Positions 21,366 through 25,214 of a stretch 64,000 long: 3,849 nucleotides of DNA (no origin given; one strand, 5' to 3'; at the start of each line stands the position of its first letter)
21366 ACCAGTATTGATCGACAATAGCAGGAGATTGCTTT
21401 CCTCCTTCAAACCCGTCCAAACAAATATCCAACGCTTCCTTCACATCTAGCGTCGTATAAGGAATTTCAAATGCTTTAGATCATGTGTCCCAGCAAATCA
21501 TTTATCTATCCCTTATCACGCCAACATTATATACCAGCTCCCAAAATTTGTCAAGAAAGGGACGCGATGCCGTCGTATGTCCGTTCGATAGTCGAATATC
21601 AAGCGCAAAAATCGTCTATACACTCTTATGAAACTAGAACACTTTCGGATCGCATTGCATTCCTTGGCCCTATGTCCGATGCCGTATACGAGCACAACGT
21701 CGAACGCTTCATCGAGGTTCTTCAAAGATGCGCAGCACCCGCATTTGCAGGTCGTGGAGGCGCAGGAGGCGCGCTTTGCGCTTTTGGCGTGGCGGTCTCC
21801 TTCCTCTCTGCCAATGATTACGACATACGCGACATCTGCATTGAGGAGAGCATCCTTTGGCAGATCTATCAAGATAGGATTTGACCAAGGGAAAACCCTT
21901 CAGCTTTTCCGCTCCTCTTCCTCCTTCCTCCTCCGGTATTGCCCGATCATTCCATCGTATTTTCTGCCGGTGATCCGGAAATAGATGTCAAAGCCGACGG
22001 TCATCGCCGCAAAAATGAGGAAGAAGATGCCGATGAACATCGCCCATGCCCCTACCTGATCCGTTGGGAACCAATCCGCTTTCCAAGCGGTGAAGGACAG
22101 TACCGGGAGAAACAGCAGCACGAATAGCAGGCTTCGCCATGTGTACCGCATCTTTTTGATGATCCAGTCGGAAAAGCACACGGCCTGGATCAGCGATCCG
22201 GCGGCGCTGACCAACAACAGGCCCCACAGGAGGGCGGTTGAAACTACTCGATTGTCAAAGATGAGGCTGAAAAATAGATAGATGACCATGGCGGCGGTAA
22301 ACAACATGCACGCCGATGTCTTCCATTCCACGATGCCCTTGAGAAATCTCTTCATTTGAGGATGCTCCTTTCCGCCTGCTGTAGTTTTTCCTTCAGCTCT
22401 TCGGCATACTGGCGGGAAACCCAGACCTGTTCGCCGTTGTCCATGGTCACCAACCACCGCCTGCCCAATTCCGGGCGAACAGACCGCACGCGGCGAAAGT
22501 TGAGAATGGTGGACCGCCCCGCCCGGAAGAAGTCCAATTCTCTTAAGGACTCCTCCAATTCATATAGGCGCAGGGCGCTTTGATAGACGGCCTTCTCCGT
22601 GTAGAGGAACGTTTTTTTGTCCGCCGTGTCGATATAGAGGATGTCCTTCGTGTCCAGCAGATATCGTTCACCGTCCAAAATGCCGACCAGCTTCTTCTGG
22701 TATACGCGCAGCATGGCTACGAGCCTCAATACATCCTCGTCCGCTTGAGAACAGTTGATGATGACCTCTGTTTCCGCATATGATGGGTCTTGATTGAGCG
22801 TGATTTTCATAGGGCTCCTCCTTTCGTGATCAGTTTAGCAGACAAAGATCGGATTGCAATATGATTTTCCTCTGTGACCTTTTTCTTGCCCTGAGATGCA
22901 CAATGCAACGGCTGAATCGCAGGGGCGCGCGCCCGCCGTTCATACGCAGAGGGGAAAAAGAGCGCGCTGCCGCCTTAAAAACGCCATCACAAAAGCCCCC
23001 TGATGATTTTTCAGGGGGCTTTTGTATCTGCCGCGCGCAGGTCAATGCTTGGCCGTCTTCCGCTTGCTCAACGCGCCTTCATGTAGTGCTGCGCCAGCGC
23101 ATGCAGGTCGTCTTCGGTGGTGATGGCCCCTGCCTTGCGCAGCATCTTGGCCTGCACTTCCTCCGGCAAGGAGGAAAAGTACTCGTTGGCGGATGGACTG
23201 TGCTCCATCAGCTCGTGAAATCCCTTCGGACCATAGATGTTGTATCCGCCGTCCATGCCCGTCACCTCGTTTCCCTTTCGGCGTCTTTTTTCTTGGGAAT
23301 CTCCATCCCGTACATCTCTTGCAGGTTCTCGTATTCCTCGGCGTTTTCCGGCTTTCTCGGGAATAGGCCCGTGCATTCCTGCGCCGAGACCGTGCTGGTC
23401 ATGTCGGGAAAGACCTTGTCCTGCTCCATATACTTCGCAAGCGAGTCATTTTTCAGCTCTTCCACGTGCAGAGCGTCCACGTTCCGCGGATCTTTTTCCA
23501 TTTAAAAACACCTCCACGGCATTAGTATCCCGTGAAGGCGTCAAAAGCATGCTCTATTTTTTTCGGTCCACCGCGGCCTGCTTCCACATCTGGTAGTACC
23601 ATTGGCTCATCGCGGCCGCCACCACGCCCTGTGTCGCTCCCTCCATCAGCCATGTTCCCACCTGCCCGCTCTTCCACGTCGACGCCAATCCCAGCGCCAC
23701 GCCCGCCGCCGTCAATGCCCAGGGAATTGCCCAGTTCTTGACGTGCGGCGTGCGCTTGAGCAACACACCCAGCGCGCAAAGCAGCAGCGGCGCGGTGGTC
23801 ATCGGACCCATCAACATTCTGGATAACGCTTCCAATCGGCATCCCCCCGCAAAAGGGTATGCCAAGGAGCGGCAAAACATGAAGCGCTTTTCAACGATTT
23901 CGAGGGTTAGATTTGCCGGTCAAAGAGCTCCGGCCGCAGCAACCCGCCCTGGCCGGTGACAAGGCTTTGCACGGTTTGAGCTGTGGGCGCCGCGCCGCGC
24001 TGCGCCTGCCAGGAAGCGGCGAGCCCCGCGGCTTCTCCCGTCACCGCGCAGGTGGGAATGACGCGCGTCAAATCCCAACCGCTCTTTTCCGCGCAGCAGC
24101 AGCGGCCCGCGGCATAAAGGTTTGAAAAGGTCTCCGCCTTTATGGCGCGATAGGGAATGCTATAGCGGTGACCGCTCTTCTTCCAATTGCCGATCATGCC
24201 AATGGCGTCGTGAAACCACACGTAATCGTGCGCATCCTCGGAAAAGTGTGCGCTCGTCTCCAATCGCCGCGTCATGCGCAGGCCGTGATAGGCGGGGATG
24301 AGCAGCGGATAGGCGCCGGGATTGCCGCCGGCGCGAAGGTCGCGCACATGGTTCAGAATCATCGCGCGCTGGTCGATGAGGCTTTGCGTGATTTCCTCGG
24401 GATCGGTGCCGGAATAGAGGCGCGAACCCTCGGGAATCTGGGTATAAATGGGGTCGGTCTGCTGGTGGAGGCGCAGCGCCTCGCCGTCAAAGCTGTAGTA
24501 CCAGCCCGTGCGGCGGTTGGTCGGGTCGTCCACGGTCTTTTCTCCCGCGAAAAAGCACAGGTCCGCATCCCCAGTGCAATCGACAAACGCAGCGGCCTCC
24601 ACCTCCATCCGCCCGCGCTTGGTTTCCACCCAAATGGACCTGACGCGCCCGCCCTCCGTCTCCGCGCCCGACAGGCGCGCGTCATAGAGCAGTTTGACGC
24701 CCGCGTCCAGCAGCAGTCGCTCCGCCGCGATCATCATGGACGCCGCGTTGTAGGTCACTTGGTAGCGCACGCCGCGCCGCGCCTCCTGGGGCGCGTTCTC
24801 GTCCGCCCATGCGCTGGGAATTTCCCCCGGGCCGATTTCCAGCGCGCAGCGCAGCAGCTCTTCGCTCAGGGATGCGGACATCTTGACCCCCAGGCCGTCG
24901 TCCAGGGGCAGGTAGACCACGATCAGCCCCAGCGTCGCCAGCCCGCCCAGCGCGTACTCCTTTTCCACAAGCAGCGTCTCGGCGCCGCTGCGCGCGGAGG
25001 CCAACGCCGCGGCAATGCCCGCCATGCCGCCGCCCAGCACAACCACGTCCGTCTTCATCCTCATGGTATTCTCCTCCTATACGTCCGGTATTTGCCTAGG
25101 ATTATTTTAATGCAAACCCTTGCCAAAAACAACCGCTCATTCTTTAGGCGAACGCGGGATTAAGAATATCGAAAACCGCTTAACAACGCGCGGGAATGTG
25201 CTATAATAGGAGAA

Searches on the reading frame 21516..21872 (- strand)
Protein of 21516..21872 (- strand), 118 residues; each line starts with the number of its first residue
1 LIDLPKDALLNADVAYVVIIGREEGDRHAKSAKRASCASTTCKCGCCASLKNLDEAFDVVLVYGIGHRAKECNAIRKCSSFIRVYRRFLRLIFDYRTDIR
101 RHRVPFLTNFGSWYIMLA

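Call 9: search_protein_families(library=pfam, max_evalue=0.1, proteins=[window:21516-21872:-])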
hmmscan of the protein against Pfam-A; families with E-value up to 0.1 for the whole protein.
window:21516-21872:- (118 aa): 0 families

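Call 24: search_dna_similar(query=window:21516-21872:-, collection=phages, mode=protein, max_evalue=1, max_rows=10)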
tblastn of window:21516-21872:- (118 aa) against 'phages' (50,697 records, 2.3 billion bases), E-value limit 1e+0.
No match.

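Call 35: search_protein_families(library=phrogs, max_evalue=1, proteins=[window:21516-21872:-])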
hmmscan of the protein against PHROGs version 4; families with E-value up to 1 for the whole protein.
window:21516-21872:- (118 aa): 3 families
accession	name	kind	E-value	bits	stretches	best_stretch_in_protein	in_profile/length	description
phrog_27889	-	unknown function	0.042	15.1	1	62-90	18-47/57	-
phrog_19681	-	unknown function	0.11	14.1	1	57-100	17-61/66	-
phrog_5395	-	unknown function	0.15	12.9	1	22-52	105-135/183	-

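Call 60: find_related_loci(query=window:21516-21872:-, collection=viral_contigs, flank=4000)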
Query window:21516-21872:- (118 aa) in viral_contigs; peptide patterns used: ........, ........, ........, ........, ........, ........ (x = any residue, [..] = any of these).
24 stretches matched a pattern, but none encodes a relative of the query by tblastn (E <= 1e-3).

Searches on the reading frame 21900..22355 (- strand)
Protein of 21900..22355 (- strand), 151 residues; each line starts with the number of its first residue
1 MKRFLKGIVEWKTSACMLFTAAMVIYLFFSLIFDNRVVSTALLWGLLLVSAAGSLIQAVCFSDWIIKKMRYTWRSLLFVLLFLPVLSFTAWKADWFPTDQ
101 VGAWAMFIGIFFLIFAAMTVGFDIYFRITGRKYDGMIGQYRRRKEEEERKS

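Call 9: search_protein_families(library=pfam, max_evalue=0.1, proteins=[window:21900-22355:-])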
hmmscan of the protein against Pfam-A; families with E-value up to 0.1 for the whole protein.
window:21900-22355:- (151 aa): 0 families

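Call 21: find_related_loci(query=window:21900-22355:-, collection=viral_contigs, flank=6000)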
Query window:21900-22355:- (151 aa) in viral_contigs; peptide patterns used: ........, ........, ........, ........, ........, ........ (x = any residue, [..] = any of these).
19 stretches matched a pattern, but none encodes a relative of the query by tblastn (E <= 1e-3).

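Call 26: find_homologous_proteins(query=window:21900-22355:-, max_evalue=0.001)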
Query window:21900-22355:- (151 aa): 300 proteins with E <= 0.001 among 460 candidates; the best 120 are listed.
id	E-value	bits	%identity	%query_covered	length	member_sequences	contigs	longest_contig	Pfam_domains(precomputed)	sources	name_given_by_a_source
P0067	8.7e-94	330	100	100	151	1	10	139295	-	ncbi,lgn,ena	-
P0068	4.2e-79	282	81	100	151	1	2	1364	-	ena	-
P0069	1.9e-78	280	82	99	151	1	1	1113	-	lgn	-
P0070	2.1e-77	276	83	99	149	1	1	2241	-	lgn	-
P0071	3.3e-77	276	83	98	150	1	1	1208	-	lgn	-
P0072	4.5e-77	275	81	99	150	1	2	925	-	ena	-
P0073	6.3e-77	275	81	99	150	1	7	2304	-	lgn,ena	-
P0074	8.5e-77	274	81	100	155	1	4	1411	-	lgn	-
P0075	1.4e-76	274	81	99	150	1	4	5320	-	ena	-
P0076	1.8e-76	273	81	99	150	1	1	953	-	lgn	-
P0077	2.2e-76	273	79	100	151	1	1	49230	-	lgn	-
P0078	2.3e-76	273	81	100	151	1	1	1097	-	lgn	-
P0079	8.8e-76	271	80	98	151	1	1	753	-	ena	-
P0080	9.1e-76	271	80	98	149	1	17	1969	-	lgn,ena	-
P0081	1.5e-75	270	80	99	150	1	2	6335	-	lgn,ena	-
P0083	2.6e-75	270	80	98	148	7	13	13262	-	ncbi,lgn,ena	-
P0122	1.2e-70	255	76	97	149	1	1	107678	-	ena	-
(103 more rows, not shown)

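Call 27: find_encoding_contigs(protein=P0077, flank=5000, max_places=2)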
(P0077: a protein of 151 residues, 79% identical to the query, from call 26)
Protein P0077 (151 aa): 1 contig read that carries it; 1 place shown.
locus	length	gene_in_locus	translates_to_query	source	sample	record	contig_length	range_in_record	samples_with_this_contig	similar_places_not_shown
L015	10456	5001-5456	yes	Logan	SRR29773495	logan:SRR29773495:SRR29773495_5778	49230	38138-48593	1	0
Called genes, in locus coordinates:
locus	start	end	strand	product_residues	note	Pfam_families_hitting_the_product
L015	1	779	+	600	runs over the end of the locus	PF17297:PEPCK_N, PF00821:PEPCK_GTP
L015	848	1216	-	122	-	PF00583:Acetyltransf_1, PF13302:Acetyltransf_3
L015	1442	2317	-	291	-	PF00398:RrnaAD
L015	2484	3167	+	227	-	PF01987:AIM24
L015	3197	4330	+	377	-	PF14199:DUF4317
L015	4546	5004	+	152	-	PF04397:LytTR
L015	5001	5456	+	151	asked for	-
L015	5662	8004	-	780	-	PF02687:FtsX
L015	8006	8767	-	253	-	PF00005:ABC_tran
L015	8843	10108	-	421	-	PF00512:HisKA, PF02518:HATPase_c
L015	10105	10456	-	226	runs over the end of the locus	PF00072:Response_reg, PF00486:Trans_reg_C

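Call 28: find_encoding_contigs(protein=P0083, flank=5000, max_places=4)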
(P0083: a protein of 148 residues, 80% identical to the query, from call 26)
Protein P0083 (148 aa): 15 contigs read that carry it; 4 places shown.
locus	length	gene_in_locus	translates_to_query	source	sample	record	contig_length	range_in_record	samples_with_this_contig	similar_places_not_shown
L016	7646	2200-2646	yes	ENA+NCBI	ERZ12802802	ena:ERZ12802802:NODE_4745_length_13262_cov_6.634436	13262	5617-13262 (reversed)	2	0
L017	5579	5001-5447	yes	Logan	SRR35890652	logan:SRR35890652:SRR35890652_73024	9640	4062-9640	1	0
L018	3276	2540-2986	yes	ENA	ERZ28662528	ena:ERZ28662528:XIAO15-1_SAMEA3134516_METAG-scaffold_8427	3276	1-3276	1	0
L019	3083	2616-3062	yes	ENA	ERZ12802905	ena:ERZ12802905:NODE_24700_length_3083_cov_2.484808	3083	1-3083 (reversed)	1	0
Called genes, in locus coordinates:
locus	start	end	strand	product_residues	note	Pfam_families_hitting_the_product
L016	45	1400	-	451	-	-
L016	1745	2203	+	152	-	PF04397:LytTR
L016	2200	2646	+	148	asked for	-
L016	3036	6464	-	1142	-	PF18998:Flg_new_2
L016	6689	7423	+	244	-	PF00072:Response_reg, PF04397:LytTR (weak)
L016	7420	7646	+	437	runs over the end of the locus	PF14501:HATPase_c_5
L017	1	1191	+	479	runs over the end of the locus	PF02934:GatB_N, PF02637:GatB_Yqey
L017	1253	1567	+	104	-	PF04993:TfoX_N (weak)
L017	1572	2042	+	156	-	-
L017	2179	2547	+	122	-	PF01325:Fe_dep_repress, PF24034:DUF7343 (faint), PF02742:Fe_dep_repr_C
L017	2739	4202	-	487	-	-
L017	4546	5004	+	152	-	PF04397:LytTR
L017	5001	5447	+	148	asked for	-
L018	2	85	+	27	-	?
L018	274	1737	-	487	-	-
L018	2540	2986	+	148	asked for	-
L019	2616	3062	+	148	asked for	-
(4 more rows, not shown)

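Call 29: find_encoding_contigs(protein=P0122, flank=5000, max_places=2)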
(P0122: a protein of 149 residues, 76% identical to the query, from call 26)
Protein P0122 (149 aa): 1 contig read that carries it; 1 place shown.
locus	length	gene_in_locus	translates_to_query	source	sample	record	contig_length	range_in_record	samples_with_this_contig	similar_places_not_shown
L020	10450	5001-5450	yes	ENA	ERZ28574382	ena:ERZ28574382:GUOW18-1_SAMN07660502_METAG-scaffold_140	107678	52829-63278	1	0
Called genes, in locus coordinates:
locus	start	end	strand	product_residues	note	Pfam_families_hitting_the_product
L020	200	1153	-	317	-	PF13353:Fer4_12 (faint), PF12837:Fer4_6 (faint), PF12838:Fer4_7, PF13187:Fer4_9 (weak), PF00037:Fer4 (faint), PF04055:Radical_SAM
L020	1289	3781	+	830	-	PF02901:PFL-like, PF01228:Gly_radical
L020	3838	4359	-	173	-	PF00881:Nitroreductase, PF14512:TM1586_NiRdase (faint)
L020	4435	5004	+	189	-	PF04397:LytTR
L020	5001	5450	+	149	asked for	-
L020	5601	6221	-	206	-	-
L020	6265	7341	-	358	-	PF01208:URO-D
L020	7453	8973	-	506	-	PF00496:SBP_bac_5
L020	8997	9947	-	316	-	PF00005:ABC_tran, PF08352:oligo_HPY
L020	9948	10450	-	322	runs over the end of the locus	PF00005:ABC_tran, PF02463:SMC_N (weak), PF13304:AAA_21 (weak), PF08352:oligo_HPY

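Call 35: search_protein_families(library=phrogs, max_evalue=1, proteins=[window:21900-22355:-])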
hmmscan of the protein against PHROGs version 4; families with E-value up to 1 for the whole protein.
window:21900-22355:- (151 aa): 2 families
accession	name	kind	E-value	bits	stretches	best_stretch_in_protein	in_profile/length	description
phrog_19198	-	unknown function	0.056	14.8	1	110-151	11-53/57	-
phrog_20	-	lysis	0.075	13.8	1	88-148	45-102/151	holin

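Call 69: search_protein_families(library=ncbifam, max_evalue=0.01, proteins=[window:21900-22355:-])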
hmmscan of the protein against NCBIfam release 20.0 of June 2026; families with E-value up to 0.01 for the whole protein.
window:21900-22355:- (151 aa): 0 families

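Call 72: find_encoding_contigs(protein=P0075, flank=4000, max_places=3)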
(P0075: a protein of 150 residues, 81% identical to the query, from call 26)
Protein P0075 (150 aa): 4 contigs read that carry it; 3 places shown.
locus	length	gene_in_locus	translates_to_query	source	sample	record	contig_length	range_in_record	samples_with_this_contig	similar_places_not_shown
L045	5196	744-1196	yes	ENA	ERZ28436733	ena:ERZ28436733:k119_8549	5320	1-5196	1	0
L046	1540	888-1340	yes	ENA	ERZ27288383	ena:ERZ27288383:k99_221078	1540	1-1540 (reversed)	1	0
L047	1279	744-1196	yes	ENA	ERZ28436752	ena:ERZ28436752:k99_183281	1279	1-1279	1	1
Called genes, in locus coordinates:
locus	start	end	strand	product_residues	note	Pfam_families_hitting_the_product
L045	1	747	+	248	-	?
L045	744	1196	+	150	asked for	-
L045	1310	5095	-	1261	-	PF00395:SLH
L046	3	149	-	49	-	?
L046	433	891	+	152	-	PF04397:LytTR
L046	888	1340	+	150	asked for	-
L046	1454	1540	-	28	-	?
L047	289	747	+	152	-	PF04397:LytTR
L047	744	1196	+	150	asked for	-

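Call 73: find_encoding_contigs(protein=P0070, flank=4000, max_places=3)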
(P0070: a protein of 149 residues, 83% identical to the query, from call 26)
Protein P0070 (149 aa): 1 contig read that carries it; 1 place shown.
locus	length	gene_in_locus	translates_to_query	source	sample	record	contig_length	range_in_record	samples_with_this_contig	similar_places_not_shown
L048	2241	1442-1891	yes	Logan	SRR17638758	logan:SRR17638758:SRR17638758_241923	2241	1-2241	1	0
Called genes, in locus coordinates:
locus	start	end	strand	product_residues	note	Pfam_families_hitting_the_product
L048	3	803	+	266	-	?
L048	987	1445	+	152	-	PF04397:LytTR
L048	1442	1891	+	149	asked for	-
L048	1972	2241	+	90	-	?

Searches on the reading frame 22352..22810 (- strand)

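Call 9: search_protein_families(library=pfam, max_evalue=0.1, proteins=[window:22352-22810:-])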
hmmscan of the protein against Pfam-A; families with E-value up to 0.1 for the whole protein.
window:22352-22810:- (152 aa): 3 families
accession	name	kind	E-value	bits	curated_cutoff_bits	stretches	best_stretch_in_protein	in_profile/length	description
PF04397.21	LytTR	-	7.1e-25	87.5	22.6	1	49-143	3-97/98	LytTr DNA-binding domain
PF10197.14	Cir_N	-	0.021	15.5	22.6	1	122-150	6-34/37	N-terminal domain of CBF1 interacting co-repressor CIR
PF22480.1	DUF6984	-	0.063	13.8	24.6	0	10-40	52-82/101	Domain of unknown function (DUF6984)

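Call 35: search_protein_families(library=phrogs, max_evalue=1, proteins=[window:22352-22810:-])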
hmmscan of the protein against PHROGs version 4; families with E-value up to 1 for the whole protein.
window:22352-22810:- (152 aa): 6 families
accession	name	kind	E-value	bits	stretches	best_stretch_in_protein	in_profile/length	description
phrog_8810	-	unknown function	2.5e-13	51.2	1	20-145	119-242/245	-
phrog_34833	-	unknown function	1.3e-12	49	1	2-143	2-148/150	-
phrog_15081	-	other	0.019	16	1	48-145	19-120/124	peptidase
phrog_13504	-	unknown function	0.22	11.9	0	110-148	18-54/165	-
phrog_33798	-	unknown function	0.29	12.5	1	91-117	51-77/101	-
phrog_21756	-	unknown function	0.35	12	1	64-111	58-103/119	-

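Call 69: search_protein_families(library=ncbifam, max_evalue=0.01, proteins=[window:22352-22810:-])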
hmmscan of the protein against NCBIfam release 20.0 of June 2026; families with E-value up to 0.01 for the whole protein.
window:22352-22810:- (152 aa): 2 families
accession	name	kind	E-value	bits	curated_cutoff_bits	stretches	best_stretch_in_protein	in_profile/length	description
NF010684.1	PRK14084.1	equivalog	3.8e-10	39.9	375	1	45-143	154-252/254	response regulator transcription factor LytR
NF008677.0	PRK11697.1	equivalog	4.9e-05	22.8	246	1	50-144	145-236/238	two-component system response regulator BtsR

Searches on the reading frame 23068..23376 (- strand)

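Call 9: search_protein_families(library=pfam, max_evalue=0.1, proteins=[window:23068-23376:-])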
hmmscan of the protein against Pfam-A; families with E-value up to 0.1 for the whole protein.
window:23068-23376:- (102 aa): 1 family
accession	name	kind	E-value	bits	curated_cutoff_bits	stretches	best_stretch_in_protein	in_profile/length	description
PF21102.3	DprA_N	-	0.027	14.6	22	1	49-89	17-56/64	DprA-like N-terminal HHH domain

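Call 35: search_protein_families(library=phrogs, max_evalue=1, proteins=[window:23068-23376:-])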
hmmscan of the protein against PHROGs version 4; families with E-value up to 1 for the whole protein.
window:23068-23376:- (102 aa): 1 family
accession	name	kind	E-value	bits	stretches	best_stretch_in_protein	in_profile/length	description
phrog_1642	-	head and packaging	0.023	15.7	1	50-78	65-93/152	virion structural protein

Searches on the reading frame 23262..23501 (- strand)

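Call 9: search_protein_families(library=pfam, max_evalue=0.1, proteins=[window:23262-23501:-])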
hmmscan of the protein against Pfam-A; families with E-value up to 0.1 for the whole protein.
window:23262-23501:- (79 aa): 0 families

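Call 35: search_protein_families(library=phrogs, max_evalue=1, proteins=[window:23262-23501:-])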
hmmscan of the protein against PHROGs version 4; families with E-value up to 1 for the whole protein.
window:23262-23501:- (79 aa): 1 family
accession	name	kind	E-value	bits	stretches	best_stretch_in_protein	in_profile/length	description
phrog_35929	-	unknown function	0.098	13.8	1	12-71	36-98/135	-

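Call 69: search_protein_families(library=ncbifam, max_evalue=0.01, proteins=[window:23262-23501:-])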
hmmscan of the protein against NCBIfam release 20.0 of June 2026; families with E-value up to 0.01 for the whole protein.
window:23262-23501:- (79 aa): 0 families

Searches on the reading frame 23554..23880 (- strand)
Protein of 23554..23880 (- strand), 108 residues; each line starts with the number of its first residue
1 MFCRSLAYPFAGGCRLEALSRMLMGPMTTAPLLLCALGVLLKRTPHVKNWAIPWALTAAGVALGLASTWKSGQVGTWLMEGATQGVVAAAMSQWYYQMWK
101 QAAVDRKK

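Call 9: search_protein_families(library=pfam, max_evalue=0.1, proteins=[window:23554-23880:-])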
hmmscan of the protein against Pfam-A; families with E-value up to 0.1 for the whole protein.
window:23554-23880:- (108 aa): 2 families
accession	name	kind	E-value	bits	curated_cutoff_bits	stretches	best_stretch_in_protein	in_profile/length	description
PF16079.10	Phage_holin_5_2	-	9.9e-14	51.8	29.2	1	34-101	5-75/76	Phage holin family Hol44, in holin superfamily V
PF05128.17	DUF697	-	0.097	12.8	27.7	0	56-92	88-124/162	Domain of unknown function (DUF697)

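Call 35: search_protein_families(library=phrogs, max_evalue=1, proteins=[window:23554-23880:-])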
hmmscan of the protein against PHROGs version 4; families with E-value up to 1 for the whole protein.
window:23554-23880:- (108 aa): 2 families
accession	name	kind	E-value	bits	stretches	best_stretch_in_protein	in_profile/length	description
phrog_1129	-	lysis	9.2e-12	45.8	1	32-107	16-85/86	holin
phrog_1299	-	lysis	0.37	11.6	1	36-89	19-74/100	holin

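Call 69: search_protein_families(library=ncbifam, max_evalue=0.01, proteins=[window:23554-23880:-])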
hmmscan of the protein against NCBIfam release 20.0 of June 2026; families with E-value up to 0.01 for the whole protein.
window:23554-23880:- (108 aa): 0 families

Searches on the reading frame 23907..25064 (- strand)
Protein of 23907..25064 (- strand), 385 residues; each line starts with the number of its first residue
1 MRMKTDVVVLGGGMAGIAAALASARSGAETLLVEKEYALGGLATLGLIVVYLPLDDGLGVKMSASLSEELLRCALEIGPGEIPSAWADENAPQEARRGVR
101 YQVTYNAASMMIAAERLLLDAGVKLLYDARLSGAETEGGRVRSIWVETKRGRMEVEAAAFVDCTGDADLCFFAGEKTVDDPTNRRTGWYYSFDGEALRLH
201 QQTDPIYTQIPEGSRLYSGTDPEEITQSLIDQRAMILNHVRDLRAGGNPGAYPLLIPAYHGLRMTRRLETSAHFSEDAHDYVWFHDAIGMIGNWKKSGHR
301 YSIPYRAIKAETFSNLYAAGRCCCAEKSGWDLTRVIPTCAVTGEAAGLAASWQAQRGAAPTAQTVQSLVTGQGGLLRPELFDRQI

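Call 44: find_related_loci(query=window:23907-25064:-, collection=genome_contigs, flank=8000)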
Query window:23907-25064:- (385 aa) in genome_contigs; peptide patterns used: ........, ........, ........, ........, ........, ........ (x = any residue, [..] = any of these).
68 stretches matched a pattern; 4 encode a relative of the query (tblastn E <= 1e-3); 4 distinct loci.
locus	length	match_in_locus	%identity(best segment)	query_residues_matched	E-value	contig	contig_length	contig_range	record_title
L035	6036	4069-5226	61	1-385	9e-143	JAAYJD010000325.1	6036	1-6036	MAG: Clostridiaceae bacterium isolate AS10tlH2TH_219 348503_AS10, whole genome shotgun sequence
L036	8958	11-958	61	70-384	4e-120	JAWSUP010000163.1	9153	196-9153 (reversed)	MAG: Bacillota bacterium isolate B4G8CH4-14 NODE_1667_length_9153_cov_4.683117, whole genome shotgun sequence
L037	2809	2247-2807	61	30-215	1e-73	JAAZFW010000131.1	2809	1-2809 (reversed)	MAG: Clostridiaceae bacterium isolate AS10tlH2TH_285 53487_AS10, whole genome shotgun sequence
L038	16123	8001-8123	46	3-42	3e-6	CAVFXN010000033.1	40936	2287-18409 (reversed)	Bacteroidaceae bacterium isolate SRR8978373_cleanbin_000004 genome assembly, contig: Spades_SRR8978373_contig_51, whole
